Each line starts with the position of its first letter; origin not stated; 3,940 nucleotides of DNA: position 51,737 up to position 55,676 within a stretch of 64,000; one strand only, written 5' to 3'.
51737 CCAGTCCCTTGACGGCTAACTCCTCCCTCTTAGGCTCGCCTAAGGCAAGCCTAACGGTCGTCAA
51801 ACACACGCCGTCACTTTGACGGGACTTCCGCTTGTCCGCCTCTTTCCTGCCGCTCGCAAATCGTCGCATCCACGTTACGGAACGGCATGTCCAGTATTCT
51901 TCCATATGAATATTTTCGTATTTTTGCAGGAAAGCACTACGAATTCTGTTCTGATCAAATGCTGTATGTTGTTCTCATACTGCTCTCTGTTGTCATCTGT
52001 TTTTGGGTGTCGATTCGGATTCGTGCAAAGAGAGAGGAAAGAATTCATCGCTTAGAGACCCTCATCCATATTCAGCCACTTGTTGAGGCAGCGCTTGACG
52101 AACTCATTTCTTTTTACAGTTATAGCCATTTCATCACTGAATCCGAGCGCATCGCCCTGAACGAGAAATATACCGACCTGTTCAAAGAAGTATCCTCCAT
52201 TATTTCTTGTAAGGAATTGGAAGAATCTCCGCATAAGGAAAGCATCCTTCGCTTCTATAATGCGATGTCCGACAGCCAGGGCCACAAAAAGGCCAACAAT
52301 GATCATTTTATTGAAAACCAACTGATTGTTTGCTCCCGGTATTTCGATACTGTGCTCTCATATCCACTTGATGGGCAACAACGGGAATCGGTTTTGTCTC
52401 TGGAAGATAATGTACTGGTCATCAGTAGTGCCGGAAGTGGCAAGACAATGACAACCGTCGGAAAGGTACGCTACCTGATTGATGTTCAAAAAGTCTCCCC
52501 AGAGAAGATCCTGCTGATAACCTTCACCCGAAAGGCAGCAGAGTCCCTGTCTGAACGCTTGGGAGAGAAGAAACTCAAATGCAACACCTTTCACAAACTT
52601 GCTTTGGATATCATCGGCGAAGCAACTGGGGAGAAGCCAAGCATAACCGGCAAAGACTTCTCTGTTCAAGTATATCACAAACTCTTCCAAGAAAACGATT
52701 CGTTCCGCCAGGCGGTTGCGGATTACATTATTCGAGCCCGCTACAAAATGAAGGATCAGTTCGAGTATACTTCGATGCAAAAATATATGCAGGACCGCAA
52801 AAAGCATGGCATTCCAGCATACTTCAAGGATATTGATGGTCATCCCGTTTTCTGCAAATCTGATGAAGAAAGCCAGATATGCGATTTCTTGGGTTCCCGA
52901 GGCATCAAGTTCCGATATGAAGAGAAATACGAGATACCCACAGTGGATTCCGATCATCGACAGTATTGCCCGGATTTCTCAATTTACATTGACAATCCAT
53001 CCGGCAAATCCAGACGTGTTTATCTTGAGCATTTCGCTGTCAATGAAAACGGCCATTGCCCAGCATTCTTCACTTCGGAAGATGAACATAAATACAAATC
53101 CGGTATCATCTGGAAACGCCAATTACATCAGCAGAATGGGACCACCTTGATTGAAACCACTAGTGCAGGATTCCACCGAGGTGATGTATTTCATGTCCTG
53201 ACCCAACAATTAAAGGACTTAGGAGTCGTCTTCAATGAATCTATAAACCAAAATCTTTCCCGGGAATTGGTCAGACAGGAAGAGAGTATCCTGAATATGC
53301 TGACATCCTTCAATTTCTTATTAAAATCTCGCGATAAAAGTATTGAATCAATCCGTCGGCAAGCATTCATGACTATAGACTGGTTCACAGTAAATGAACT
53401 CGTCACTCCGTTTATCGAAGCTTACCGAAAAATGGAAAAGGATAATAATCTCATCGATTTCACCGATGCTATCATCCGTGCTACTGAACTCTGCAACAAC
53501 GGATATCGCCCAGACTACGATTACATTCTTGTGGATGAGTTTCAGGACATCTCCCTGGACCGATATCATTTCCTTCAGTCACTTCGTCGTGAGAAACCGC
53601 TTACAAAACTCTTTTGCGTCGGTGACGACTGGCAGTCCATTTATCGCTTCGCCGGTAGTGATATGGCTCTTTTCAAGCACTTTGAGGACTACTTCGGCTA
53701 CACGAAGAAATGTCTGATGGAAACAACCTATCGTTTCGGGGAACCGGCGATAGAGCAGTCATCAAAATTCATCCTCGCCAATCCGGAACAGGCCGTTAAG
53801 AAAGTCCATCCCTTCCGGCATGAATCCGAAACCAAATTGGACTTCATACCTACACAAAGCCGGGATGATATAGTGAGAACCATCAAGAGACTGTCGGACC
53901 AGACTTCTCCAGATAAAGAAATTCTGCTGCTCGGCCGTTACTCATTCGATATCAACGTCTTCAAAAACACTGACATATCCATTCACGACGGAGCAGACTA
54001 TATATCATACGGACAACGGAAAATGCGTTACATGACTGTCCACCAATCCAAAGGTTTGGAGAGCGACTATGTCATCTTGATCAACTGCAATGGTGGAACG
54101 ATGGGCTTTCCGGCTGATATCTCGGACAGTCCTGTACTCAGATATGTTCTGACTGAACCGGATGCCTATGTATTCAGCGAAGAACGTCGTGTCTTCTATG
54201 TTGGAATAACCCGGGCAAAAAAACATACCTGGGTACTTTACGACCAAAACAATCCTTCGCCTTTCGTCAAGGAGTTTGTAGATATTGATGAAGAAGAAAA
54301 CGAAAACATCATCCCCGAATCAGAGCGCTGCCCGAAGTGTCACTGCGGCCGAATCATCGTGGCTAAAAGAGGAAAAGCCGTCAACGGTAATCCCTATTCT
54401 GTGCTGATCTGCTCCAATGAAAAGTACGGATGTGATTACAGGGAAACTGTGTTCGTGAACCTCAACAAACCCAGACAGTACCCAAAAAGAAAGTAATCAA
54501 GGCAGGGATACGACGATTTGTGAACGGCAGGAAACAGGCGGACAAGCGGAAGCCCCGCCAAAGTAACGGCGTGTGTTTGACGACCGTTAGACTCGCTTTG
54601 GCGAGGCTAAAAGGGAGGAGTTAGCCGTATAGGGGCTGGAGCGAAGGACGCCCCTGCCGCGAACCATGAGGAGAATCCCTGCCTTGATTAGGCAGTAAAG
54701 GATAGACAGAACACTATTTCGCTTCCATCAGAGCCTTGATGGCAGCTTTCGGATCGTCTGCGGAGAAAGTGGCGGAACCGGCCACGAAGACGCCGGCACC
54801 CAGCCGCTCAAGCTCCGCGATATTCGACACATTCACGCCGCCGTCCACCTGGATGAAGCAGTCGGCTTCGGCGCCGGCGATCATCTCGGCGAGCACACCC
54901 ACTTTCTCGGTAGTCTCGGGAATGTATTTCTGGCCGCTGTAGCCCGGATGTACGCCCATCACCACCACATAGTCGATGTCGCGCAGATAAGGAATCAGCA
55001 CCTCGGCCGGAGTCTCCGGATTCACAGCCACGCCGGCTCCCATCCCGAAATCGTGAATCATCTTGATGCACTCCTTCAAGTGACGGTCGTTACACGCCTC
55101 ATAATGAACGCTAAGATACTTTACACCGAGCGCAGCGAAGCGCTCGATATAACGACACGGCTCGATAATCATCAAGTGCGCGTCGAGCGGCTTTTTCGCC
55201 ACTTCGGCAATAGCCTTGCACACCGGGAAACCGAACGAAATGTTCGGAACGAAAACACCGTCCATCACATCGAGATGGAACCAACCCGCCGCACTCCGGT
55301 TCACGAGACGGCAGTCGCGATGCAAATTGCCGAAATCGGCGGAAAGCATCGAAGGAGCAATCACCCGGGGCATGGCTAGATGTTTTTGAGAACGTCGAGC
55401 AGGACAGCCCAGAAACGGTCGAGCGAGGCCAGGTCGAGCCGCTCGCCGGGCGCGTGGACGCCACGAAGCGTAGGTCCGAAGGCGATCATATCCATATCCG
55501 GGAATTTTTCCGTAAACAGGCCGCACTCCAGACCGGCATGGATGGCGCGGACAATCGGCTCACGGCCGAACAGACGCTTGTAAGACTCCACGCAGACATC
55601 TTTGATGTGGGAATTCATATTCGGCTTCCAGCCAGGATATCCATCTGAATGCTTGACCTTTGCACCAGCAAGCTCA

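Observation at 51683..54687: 2.6-kb low-GC helicase cassette bracketed exactly by inverted copies of a 168-nt element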

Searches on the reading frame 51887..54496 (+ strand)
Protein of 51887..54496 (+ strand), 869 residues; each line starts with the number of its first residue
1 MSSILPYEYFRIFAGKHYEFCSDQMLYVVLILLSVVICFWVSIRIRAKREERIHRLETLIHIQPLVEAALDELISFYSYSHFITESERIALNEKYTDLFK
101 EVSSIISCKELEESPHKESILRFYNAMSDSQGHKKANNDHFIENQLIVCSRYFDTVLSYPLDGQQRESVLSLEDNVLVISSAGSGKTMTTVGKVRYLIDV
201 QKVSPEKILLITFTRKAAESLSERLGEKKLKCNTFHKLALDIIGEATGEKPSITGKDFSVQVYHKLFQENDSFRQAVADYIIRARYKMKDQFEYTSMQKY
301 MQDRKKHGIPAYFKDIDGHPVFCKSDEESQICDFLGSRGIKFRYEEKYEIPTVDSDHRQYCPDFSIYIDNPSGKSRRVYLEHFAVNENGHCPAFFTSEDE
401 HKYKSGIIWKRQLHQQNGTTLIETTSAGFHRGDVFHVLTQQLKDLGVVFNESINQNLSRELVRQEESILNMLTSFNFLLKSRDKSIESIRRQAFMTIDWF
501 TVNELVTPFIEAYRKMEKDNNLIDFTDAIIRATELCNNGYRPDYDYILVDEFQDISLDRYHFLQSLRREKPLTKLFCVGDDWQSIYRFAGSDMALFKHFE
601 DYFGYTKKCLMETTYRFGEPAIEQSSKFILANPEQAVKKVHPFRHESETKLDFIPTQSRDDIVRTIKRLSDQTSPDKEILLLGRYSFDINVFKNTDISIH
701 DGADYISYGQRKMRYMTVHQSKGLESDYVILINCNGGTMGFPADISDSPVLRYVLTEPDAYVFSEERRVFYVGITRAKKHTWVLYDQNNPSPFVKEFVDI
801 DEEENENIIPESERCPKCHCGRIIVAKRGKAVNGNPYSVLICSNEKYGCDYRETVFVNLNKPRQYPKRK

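Call 12: search_protein_families(library=pfam, proteins=[window:51887-54496:+], max_evalue=0.01)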
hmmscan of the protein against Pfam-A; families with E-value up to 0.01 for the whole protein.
window:51887-54496:+ (869 aa): 8 families
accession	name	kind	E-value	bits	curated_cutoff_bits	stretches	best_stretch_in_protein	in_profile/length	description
PF00580.27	UvrD-helicase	-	4.8e-42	144.9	23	2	162-307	2-148/271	UvrD/REP helicase N-terminal domain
PF13245.12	AAA_19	-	3.6e-21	76.2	25.1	1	167-588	3-133/134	AAA domain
PF13361.12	UvrD_C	-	6.1e-19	69.1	25.6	1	482-786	143-348/350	UvrD-like helicase C-terminal domain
PF13538.12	UvrD_C_2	-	3.4e-09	36.9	27.4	1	759-783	27-51/52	UvrD-like helicase C-terminal domain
PF13604.12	AAA_30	-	0.00031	21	27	0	166-239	7-77/191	AAA domain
PF01443.25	Viral_helicase1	-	0.00042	20.6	21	0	542-648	58-150/228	Viral superfamily 1 RNA helicase core domain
PF13087.12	AAA_12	-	0.0027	17.7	27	0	659-786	92-193/195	AAA domain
PF04851.21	ResIII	-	0.0066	16.8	22.5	0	173-278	23-126/164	Type III restriction enzyme, res subunit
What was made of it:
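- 51959..54496 (+): Cargo: an 845-aa UvrD/PcrA-family SF1 helicase. It has an N-terminal hydrophobic segment, an unassigned ~170-aa insert and a C-terminal Cys4 zinc ribbon. GC is 41-47%. Pfam UvrD-helicase, AAA_19 and UvrD_C (call 12).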

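Call 13: search_protein_families(library=padloc, proteins=[window:51887-54496:+], max_evalue=0.01)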
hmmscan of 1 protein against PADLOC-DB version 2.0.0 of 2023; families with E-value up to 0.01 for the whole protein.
window:51887-54496:+ (869 aa): 47 families (the best 25 are shown)
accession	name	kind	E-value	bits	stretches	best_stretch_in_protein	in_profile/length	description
PDLC03802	RTasHel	-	4.5e-42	142.8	3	159-267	4-110/675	DRT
PDLC00132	GajB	-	1.8e-39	133.9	3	433-628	110-298/625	UrvD helicase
PDLC00107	GajB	-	1.9e-38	130.5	3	480-674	147-344/587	UrvD helicase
PDLC00117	GajB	-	3.5e-37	126.2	3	478-661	153-331/604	UrvD helicase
PDLC00114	GajB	-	1e-32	111.5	3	435-648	109-318/635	UrvD helicase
PDLC00122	GajB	-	7e-32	109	2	517-691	136-300/502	UrvD helicase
PDLC00130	GajB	-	3.9e-30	102.7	3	529-635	191-296/589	UrvD helicase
PDLC00103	GajB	-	4.2e-29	99.9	3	521-611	189-278/612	UrvD helicase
PDLC00104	GajB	-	3.2e-28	96.8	3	534-684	156-303/574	UrvD helicase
PDLC00127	GajB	-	1.1e-27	94.8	2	491-680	146-341/594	UrvD helicase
PDLC00123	GajB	-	6.2e-27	92.4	3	529-619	162-249/540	UrvD helicase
PDLC00119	GajB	-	1.6e-25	88.1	3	453-600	124-273/565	UrvD helicase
PDLC00116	GajB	-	3.2e-21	73.6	2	526-630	142-244/557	UrvD helicase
PDLC00121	GajB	-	2.3e-20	70.6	2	519-595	173-250/565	UrvD helicase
PDLC00135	GajB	-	3.1e-20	70.6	3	170-243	17-88/603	UrvD helicase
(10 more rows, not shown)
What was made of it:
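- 51959..54496 (+): PADLOC best hits are RTasHel and GajB (call 13).
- On Gabija (for the cargo): The helicase gives a GajB-like PADLOC hit (call 13).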

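Call 14: find_encoding_contigs(protein=window:51887-54496:+, flank=6000, max_places=10)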
Protein window:51887-54496:+ (869 aa): 1 contig read that carries it; 1 place shown.
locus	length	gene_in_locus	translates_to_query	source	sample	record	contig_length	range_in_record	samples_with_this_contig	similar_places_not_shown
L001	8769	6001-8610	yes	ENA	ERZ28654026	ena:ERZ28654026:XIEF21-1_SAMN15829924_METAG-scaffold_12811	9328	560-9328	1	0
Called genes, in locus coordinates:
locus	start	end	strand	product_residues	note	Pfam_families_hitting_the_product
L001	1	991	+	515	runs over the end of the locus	?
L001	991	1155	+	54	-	-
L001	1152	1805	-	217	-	PF02666:PS_Dcarbxylase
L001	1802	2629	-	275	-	PF01148:CTP_transf_1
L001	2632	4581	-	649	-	PF00004:AAA, PF17862:AAA_lid_3, PF01434:Peptidase_M41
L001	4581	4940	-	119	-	PF02410:RsfS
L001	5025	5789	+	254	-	PF03099:BPL_LplA_LipB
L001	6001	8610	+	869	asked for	PF00580:UvrD-helicase, PF13245:AAA_19, PF13361:UvrD_C, PF00580:UvrD-helicase, PF13538:UvrD_C_2 (faint)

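Call 36: find_homologous_proteins(query=window:51959-54496:+, max_evalue=1e-20)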
Query window:51959-54496:+ (845 aa): 1616 proteins with E <= 1e-20 among 8000 candidates; the best 120 are listed.
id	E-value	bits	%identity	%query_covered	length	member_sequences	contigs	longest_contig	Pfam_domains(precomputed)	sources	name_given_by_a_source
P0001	0.0e+0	1947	100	100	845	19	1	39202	PF13538.13,PF13361.13,PF13245.13,PF00580.28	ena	-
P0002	0.0e+0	1563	80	98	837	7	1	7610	PF13538.13,PF13087.13,PF13361.13,PF13245.13,PF00580.28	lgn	-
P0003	0.0e+0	1560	80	100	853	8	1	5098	PF13538.13,PF13604.13,PF13361.13,PF13245.13,PF00580.28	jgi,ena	-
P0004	0.0e+0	1524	78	100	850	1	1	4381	PF13538.13,PF13361.13,PF13245.13,PF00580.28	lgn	-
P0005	0.0e+0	1515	77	98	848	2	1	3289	PF13538.13,PF13087.13,PF13361.13,PF13245.13,PF00580.28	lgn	-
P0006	0.0e+0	1467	74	100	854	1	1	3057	PF13538.13,PF13087.13,PF13361.13,PF13245.13,PF00580.28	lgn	-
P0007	0.0e+0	1458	74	98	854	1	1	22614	PF13538.13,PF13361.13,PF13245.13,PF00580.28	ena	-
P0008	0.0e+0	1458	74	98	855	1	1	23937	PF13538.13,PF13604.13,PF13361.13,PF13245.13,PF00580.28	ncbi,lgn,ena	-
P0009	0.0e+0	1457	74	98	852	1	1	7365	PF13538.13,PF13087.13,PF13361.13,PF13245.13,PF00580.28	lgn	-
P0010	0.0e+0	1453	74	98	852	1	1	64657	PF13538.13,PF13361.13,PF13245.13,PF00580.28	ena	-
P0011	0.0e+0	1452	74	98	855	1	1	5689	PF13538.13,PF13087.13,PF13361.13,PF13245.13,PF00580.28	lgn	-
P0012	0.0e+0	1449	74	98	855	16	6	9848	PF13538.13,PF13361.13,PF13245.13,PF00580.28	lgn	-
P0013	0.0e+0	1449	73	98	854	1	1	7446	PF13538.13,PF13361.13,PF13245.13,PF00580.28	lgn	-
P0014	0.0e+0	1449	73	98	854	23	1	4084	PF13538.13,PF13087.13,PF13361.13,PF13245.13,PF00580.28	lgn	-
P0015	0.0e+0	1446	74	98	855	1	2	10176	PF13538.13,PF13361.13,PF13245.13,PF00580.28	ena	-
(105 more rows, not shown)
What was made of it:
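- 51959..54496 (+): More than 1,600 homologues, at most 80% identical outside this locus (call 36).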

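Call 37: find_encoding_contigs(protein=P0002, flank=5000, max_places=3)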
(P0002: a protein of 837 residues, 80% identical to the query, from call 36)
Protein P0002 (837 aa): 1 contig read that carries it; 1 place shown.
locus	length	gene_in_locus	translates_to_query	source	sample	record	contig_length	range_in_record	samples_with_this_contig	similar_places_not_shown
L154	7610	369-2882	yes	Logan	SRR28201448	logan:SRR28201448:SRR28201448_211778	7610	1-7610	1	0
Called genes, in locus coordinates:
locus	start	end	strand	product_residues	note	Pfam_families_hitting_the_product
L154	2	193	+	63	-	?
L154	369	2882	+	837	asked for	PF00580:UvrD-helicase, PF13245:AAA_19, PF13361:UvrD_C, PF00580:UvrD-helicase, PF13087:AAA_12 (weak), PF13538:UvrD_C_2 (faint)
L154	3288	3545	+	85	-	-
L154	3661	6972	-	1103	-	PF13004:BACON, PF19190:BACON_2, PF13004:BACON, PF13306:LRR_5, PF13855:LRR_8 (faint), PF13306:LRR_5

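Call 38: find_encoding_contigs(protein=P0003, flank=5000, max_places=3)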
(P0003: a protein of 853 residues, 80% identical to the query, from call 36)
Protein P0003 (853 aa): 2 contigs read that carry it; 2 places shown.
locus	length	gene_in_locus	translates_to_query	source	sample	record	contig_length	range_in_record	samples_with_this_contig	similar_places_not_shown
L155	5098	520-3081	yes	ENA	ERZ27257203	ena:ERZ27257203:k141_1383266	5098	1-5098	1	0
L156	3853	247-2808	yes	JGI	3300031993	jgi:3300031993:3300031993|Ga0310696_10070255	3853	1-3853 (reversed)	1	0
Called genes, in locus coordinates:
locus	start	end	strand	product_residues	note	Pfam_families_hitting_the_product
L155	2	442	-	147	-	?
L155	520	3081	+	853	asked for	PF00580:UvrD-helicase, PF13245:AAA_19, PF13604:AAA_30 (faint), PF13361:UvrD_C, PF00580:UvrD-helicase, PF13538:UvrD_C_2 (faint)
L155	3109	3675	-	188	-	PF10543:ORF6N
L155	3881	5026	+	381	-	-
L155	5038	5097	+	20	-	?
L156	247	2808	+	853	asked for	PF00580:UvrD-helicase, PF13245:AAA_19, PF13604:AAA_30 (faint), PF13361:UvrD_C, PF00580:UvrD-helicase, PF13538:UvrD_C_2 (faint)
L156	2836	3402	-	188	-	PF10543:ORF6N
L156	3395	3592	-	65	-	-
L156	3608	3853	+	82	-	?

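Call 39: find_encoding_contigs(protein=P0007, flank=5000, max_places=3)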
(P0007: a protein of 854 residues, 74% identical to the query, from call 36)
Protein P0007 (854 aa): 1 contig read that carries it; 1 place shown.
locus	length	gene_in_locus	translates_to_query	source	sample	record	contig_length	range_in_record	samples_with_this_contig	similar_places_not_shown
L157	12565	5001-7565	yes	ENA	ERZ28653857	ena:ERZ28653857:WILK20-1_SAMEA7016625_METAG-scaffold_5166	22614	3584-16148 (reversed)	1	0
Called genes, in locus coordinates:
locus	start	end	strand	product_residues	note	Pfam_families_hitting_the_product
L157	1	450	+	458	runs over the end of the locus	PF13102:Phage_int_SAM_5, PF00589:Phage_integrase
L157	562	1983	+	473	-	PF01637:ATPase_2, PF13191:AAA_16, PF13173:AAA_14 (weak), PF13401:AAA_22 (weak), PF03008:DUF234 (weak)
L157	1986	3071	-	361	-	PF21957:Zn_ribbon_16, PF19898:DUF6371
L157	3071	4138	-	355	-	PF13481:AAA_25, PF13384:HTH_23 (weak), PF13518:HTH_28 (faint)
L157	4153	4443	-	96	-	PF12728:HTH_17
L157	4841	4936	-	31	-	-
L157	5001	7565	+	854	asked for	PF00580:UvrD-helicase, PF13245:AAA_19, PF13361:UvrD_C, PF00580:UvrD-helicase, PF13538:UvrD_C_2 (faint)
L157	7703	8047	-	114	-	-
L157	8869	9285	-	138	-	-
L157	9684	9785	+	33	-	-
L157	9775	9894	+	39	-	-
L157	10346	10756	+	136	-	-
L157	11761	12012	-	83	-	-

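Call 81: search_solved_structures(query=window:51959-54496:+, max_evalue=0.00001)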
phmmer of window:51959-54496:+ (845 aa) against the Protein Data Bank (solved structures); distinct sequences matched with E-value up to 0.00001: 11.
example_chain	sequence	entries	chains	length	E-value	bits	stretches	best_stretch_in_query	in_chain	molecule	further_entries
3lfu_A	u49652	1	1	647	3.7e-23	84.8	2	136-204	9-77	DNA helicase II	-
2is1_A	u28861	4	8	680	4.1e-23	84.7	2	136-204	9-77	DNA helicase II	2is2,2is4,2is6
1pjr_A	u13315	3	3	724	7.8e-23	83.7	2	481-622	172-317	PCRA | ATP-DEPENDENT HELICASE PCRA | HELICASE PCRA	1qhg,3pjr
4c2u_A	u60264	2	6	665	8.7e-22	80.3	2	487-624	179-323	DNA HELICASE II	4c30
4c2t_A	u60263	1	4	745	1.4e-21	79.6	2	487-624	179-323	DNA HELICASE II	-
9dci_A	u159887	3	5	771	1.8e-20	75.9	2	482-636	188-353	ATP-dependent DNA helicase UvrD1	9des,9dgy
2pjr_A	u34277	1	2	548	1.5e-18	69.6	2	481-623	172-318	PROTEIN (HELICASE PCRA)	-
1uaa_A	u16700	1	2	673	5.1e-18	67.8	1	141-221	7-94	PROTEIN (ATP-DEPENDENT DNA HELICASE REP.)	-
1qhh_A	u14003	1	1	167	1.1e-08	37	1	136-217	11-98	PROTEIN (PCRA (SUBUNIT))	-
1qhh_B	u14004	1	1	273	1.8e-08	36.2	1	482-624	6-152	PROTEIN (PCRA (SUBUNIT))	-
8jqb_E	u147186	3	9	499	1.9e-08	36.2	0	138-203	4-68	Gabija protein GajB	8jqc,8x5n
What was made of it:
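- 51959..54496 (+): PDB best hits are UvrD, PcrA and Rep, with GajB weaker (call 81).
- Closest known: Gabija GajB and UvrD/PcrA/Rep helicases. Same: SF1A UvrD-type helicase core (calls 12, 13, 81).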

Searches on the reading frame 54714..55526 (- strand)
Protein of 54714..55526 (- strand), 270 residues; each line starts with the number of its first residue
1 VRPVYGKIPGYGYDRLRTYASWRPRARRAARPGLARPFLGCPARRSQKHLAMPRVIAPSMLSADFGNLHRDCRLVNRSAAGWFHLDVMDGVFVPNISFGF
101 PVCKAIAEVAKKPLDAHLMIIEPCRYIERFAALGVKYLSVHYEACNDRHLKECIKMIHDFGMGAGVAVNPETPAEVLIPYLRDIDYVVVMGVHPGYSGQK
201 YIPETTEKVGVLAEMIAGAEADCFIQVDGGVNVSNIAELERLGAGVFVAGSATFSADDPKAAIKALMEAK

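Call 12: search_protein_families(library=pfam, proteins=[window:54714-55526:-], max_evalue=0.01)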
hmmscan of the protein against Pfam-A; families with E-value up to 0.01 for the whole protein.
window:54714-55526:- (270 aa): 1 family
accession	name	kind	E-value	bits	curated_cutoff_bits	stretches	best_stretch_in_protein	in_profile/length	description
PF00834.25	Ribul_P_3_epim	-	9.1e-62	208.4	21.1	1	56-254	2-198/198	Ribulose-phosphate 3 epimerase family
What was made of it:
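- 54714..55373 (-): rpe (ribulose-phosphate 3-epimerase), the right host gene. Its last ~25 nt (54717-54737) diverge from the empty-site strain. Pfam Ribul_P_3_epim, E = 9e-62 (call 12).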
